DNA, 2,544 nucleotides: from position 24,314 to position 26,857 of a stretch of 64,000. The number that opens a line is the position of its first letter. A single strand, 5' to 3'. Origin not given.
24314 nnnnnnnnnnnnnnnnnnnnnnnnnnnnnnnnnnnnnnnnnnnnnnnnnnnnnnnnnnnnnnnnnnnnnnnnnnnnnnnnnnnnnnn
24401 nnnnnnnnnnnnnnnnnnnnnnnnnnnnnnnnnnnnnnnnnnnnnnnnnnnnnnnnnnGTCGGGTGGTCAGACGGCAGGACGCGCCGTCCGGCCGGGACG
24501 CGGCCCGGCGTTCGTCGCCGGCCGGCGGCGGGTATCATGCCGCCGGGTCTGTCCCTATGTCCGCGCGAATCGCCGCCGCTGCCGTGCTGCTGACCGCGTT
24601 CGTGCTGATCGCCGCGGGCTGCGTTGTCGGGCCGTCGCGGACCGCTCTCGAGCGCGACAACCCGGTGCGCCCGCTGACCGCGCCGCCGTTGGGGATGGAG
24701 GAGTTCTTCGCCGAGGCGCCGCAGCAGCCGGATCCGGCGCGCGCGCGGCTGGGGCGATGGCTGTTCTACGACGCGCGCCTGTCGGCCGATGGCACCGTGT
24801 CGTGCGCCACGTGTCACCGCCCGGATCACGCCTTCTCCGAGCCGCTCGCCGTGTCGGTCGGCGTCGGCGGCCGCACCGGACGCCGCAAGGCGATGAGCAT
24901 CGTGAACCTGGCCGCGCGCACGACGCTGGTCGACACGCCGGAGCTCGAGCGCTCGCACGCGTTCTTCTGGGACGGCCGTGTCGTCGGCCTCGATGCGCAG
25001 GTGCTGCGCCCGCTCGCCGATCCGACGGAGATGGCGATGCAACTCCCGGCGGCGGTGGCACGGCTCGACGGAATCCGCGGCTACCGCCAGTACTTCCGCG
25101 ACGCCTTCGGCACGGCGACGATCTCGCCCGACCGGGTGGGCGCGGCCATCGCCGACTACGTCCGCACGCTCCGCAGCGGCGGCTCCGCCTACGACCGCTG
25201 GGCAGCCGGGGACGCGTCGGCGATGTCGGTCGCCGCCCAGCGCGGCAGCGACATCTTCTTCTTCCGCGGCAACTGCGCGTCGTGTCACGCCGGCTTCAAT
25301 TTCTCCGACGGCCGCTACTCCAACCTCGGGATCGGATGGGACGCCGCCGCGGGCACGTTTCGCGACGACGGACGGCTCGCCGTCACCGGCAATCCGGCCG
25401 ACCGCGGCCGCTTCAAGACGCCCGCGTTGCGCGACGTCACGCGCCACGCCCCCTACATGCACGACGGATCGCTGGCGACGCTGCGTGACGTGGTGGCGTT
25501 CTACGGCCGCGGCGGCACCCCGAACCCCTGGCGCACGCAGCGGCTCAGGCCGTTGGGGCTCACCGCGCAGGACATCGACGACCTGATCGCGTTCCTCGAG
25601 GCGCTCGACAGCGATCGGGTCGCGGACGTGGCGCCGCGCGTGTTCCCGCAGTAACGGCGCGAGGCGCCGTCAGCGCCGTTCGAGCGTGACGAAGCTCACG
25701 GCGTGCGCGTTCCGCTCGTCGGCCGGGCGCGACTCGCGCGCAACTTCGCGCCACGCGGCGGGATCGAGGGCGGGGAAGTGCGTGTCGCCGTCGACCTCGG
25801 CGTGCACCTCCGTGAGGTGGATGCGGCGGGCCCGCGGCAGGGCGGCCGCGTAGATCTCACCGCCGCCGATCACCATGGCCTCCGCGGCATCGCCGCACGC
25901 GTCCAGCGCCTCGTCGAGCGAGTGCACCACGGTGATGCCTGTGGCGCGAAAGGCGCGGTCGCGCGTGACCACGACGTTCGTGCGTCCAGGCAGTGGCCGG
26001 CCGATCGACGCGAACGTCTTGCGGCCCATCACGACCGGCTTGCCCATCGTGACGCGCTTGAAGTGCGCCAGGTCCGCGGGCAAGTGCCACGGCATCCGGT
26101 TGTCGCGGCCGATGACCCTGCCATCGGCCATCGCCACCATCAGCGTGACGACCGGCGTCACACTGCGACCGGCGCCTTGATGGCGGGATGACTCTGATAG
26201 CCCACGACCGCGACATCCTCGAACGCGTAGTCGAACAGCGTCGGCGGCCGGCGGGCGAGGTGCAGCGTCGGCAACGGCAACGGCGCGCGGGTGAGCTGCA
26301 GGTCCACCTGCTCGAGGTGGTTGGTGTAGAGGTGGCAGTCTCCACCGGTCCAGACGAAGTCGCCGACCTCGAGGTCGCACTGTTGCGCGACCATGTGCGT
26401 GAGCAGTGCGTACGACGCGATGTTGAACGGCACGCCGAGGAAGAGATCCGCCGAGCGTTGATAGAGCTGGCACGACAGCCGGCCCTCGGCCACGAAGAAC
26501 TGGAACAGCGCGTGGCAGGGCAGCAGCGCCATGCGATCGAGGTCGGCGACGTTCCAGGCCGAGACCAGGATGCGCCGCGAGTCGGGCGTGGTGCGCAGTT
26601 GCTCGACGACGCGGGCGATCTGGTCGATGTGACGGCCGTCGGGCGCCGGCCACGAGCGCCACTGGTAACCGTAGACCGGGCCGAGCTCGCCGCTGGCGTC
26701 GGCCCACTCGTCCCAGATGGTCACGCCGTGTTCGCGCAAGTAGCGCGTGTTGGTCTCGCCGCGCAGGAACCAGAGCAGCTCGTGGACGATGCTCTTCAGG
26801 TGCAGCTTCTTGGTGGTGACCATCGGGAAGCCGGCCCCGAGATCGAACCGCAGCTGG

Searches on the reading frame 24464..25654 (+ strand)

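Call 66: search_protein_families(library=pfam, proteins=[window:24464-25654:+], max_evalue=0.0001)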
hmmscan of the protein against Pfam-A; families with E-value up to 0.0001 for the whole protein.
window:24464-25654:+ (396 aa): 2 families
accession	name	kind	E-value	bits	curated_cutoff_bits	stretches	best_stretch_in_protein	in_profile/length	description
PF03150.19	CCP_MauG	-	3e-49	167.9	25.6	1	92-251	2-148/149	Di-haem cytochrome c peroxidase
PF00034.26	Cytochrom_C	-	9.3e-07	30.5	21.3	0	259-381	2-89/90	Cytochrome c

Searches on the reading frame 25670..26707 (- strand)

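Call 66: search_protein_families(library=pfam, proteins=[window:25670-26707:-], max_evalue=0.0001)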
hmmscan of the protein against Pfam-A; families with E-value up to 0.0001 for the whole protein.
window:25670-26707:- (345 aa): 1 family
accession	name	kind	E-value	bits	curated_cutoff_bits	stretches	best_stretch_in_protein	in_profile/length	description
PF00186.24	DHFR_1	-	3.9e-62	209.1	25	1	187-344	2-159/159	Dihydrofolate reductase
